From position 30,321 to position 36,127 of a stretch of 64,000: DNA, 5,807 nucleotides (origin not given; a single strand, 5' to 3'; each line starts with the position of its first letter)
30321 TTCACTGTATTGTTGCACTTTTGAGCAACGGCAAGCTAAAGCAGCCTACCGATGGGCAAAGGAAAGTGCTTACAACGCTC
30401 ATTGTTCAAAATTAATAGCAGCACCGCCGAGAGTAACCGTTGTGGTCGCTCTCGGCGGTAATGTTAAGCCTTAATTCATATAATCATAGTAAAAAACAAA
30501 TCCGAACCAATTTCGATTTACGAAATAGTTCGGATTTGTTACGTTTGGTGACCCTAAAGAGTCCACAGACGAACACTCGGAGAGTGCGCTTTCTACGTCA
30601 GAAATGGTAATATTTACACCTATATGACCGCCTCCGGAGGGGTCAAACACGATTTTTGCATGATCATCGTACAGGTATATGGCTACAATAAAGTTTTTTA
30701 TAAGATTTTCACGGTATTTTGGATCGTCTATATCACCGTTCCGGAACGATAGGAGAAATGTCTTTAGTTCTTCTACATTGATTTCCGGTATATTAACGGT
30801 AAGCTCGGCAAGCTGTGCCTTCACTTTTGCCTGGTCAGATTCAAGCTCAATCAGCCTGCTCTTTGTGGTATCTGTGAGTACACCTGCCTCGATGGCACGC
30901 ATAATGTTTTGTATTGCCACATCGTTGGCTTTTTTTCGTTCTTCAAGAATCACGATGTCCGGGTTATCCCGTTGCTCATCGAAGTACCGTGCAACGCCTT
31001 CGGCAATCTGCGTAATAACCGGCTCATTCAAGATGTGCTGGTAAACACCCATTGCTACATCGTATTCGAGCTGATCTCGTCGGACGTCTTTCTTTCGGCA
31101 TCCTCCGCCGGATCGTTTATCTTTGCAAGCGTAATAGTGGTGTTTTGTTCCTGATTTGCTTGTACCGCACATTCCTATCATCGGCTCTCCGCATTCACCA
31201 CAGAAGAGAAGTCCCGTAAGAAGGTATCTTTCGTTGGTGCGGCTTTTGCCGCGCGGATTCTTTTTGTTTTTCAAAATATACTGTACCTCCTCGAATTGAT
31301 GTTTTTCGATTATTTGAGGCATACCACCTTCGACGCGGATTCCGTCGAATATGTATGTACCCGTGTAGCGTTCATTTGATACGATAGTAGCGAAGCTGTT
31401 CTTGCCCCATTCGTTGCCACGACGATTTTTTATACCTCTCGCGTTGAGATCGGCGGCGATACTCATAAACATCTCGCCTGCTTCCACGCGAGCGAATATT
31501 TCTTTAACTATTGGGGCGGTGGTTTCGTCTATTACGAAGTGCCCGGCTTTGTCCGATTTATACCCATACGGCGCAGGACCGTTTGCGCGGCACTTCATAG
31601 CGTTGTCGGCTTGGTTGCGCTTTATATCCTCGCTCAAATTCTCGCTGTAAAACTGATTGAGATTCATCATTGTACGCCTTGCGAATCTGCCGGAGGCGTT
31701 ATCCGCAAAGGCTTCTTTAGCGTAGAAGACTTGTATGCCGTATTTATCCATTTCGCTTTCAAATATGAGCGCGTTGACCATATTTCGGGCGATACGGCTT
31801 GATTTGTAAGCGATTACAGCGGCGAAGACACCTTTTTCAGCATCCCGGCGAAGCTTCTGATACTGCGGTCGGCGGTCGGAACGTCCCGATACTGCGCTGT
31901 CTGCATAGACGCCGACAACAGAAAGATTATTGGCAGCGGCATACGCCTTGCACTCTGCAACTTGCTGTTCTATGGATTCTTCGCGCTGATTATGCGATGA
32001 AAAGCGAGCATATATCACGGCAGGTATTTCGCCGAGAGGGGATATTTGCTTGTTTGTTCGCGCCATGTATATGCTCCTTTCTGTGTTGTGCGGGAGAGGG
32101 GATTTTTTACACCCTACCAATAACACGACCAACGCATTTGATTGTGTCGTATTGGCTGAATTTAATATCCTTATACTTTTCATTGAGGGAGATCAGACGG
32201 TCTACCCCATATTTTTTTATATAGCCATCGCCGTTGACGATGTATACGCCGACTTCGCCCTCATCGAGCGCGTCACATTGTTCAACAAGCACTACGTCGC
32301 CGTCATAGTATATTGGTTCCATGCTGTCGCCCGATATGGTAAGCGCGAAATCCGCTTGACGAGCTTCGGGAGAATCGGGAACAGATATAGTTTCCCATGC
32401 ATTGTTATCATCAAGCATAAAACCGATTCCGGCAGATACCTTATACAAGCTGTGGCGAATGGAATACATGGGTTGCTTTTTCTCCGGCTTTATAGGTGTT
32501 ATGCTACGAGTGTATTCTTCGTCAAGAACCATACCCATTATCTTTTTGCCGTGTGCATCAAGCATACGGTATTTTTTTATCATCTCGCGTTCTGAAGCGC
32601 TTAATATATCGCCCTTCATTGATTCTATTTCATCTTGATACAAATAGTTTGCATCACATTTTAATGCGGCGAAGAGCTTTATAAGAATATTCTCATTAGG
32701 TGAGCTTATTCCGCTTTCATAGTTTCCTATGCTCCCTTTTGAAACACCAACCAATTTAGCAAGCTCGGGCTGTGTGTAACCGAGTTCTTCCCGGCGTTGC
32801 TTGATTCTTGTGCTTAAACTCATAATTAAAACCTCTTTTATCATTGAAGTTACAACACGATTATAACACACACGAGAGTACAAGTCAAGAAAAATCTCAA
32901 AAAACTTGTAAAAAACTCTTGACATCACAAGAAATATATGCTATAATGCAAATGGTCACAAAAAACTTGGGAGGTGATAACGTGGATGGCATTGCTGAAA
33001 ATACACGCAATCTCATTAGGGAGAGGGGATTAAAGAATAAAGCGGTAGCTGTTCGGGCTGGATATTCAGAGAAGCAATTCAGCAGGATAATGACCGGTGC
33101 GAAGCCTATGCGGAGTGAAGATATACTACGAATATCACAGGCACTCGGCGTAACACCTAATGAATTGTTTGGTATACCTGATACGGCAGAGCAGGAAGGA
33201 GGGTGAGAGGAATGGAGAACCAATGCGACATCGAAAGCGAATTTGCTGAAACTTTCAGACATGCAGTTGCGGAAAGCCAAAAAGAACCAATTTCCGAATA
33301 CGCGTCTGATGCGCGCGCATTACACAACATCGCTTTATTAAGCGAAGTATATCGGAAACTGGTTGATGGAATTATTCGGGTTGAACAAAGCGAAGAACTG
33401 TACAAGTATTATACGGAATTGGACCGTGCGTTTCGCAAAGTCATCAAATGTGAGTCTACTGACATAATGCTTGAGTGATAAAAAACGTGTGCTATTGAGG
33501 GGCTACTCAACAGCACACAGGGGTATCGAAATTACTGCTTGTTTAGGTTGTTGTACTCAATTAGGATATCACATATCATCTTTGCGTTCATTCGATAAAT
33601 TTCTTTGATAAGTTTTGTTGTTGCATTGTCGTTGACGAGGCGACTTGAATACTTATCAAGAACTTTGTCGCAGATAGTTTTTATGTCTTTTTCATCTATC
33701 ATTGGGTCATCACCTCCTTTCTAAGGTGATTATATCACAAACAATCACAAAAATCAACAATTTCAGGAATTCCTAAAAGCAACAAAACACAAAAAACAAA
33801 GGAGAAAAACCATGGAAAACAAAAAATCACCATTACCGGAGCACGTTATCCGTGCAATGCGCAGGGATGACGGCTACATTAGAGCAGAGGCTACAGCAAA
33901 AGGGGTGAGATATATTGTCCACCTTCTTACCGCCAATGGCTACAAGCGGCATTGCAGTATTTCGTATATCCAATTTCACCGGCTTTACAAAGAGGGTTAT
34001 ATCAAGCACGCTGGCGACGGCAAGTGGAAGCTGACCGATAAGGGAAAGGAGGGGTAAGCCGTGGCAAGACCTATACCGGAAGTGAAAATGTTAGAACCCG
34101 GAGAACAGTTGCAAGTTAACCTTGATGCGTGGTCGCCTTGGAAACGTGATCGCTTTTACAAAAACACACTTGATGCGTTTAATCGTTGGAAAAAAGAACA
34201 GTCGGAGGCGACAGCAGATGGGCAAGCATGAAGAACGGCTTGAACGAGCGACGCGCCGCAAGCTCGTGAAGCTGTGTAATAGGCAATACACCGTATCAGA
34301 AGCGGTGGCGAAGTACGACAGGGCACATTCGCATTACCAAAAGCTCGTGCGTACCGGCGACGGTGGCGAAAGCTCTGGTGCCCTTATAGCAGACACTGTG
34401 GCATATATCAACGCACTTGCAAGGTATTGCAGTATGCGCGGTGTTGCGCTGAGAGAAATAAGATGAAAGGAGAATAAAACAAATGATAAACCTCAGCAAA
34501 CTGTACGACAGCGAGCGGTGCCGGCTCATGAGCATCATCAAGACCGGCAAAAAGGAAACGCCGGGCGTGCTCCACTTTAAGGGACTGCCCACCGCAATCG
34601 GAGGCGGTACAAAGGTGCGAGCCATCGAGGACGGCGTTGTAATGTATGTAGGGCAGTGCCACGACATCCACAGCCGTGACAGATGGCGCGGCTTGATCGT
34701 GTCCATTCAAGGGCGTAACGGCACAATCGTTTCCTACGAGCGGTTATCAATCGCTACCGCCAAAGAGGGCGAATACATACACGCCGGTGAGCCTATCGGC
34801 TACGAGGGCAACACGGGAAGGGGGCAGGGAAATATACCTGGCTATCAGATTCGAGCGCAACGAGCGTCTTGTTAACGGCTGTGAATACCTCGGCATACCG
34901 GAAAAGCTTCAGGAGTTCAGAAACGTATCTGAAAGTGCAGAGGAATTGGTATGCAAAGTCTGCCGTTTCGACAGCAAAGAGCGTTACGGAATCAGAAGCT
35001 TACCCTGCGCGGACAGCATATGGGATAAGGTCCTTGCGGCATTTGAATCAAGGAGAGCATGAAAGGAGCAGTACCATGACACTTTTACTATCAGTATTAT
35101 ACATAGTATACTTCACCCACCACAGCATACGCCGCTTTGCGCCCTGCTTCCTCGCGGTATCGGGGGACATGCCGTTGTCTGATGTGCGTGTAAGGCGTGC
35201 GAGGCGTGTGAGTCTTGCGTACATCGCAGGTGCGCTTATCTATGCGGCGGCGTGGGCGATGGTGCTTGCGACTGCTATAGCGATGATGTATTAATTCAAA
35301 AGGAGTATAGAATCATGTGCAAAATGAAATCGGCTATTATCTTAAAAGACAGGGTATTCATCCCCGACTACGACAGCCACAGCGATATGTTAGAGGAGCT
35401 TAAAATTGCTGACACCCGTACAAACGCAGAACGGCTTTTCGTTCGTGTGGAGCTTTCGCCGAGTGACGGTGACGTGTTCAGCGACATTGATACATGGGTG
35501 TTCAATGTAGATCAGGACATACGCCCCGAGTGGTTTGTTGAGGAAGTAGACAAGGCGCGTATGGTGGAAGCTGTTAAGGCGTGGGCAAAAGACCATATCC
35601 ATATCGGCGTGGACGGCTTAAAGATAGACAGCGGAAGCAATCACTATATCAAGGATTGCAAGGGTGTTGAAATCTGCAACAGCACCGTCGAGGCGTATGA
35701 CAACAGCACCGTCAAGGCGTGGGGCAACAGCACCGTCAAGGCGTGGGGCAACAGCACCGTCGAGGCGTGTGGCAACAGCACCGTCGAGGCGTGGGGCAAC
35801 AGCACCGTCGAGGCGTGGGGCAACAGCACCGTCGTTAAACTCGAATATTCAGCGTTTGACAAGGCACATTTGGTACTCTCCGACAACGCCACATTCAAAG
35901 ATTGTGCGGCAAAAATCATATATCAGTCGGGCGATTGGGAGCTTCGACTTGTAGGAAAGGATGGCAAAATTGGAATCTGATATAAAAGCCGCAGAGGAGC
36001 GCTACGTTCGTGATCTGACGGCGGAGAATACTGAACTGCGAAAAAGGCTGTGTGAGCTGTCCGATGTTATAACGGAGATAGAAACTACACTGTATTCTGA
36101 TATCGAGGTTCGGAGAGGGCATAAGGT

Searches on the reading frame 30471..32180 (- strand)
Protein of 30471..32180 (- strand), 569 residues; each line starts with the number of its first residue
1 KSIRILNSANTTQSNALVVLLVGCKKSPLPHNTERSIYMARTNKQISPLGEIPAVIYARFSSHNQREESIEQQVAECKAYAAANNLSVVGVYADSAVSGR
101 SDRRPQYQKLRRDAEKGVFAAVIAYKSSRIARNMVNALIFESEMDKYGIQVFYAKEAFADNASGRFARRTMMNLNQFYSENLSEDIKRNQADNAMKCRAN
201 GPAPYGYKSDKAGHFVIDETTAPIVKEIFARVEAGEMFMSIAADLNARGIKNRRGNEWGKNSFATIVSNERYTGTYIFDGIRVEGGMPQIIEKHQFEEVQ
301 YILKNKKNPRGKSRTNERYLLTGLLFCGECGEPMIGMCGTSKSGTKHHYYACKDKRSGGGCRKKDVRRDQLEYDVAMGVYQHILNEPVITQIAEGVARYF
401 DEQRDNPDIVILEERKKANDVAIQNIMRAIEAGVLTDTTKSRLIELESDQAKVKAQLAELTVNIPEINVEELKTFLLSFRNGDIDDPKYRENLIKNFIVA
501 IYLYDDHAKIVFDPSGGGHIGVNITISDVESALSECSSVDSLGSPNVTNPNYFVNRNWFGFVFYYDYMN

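Call 35: search_protein_families(library=padloc, proteins=[window:30471-32180:-], max_evalue=0.00001)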
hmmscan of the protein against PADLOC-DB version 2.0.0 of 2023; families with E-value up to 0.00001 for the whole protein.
window:30471-32180:- (569 aa): 0 families

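Call 42: search_protein_families(library=phrogs, proteins=[window:30471-32180:-], max_evalue=0.00001)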
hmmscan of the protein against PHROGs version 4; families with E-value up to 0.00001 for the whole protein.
window:30471-32180:- (569 aa): 2 families
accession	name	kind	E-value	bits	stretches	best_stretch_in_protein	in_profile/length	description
phrog_95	-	integration and excision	3.5e-113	380.4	1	42-512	78-564/651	integrase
phrog_125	-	DNA, RNA and nucleotide metabolism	1.1e-21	78.6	1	52-302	20-247/254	DNA invertase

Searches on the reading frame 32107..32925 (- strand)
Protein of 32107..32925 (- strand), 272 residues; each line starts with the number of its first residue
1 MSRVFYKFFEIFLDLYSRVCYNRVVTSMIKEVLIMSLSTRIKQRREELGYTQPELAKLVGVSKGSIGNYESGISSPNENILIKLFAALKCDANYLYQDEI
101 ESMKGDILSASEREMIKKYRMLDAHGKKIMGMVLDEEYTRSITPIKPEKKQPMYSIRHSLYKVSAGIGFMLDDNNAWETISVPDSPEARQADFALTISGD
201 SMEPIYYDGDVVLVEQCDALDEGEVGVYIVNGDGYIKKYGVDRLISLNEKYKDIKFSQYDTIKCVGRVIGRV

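Call 35: search_protein_families(library=padloc, proteins=[window:32107-32925:-], max_evalue=0.00001)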
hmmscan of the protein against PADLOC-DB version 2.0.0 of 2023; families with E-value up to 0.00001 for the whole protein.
window:32107-32925:- (272 aa): 10 families
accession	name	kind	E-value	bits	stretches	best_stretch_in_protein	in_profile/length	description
PDLC03949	RmrA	-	7.9e-11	39.4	1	38-118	4-84/363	-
PDLC03947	RmrA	-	1.8e-09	34.9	1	37-104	12-79/383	-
PDLC03944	RmrA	-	2.1e-09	34.9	1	39-133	9-104/384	-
PDLC03952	RmrA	-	1.8e-08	31.6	1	38-103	24-89/395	-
PDLC03951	RmrA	-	3.4e-08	30.9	1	38-103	10-75/400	-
PDLC04142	capH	-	4.3e-08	32.2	1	35-128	5-89/103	capH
PDLC03954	RmrA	-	1.7e-07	28.5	1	38-131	12-106/380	-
PDLC03948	RmrA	-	3.8e-06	24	1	38-101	10-73/397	-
PDLC02926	HTH_VI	-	4.8e-06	24.8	1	37-104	2-69/92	-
PDLC03945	RmrA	-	7.2e-06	23.4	1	40-104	6-70/394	-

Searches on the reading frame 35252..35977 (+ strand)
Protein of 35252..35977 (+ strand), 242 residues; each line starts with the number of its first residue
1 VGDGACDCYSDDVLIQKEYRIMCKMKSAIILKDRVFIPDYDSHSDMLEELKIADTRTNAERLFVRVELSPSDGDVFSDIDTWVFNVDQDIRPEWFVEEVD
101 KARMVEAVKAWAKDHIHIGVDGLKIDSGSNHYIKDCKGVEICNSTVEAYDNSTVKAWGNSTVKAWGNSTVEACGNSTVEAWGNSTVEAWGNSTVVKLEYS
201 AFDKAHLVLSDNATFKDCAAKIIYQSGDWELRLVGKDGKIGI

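Call 42: search_protein_families(library=phrogs, proteins=[window:35252-35977:+], max_evalue=0.00001)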
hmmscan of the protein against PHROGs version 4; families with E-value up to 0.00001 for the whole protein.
window:35252-35977:+ (242 aa): 1 family
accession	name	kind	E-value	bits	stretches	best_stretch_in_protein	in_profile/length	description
phrog_15773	-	unknown function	1.7e-08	35.2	1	139-214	43-117/288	-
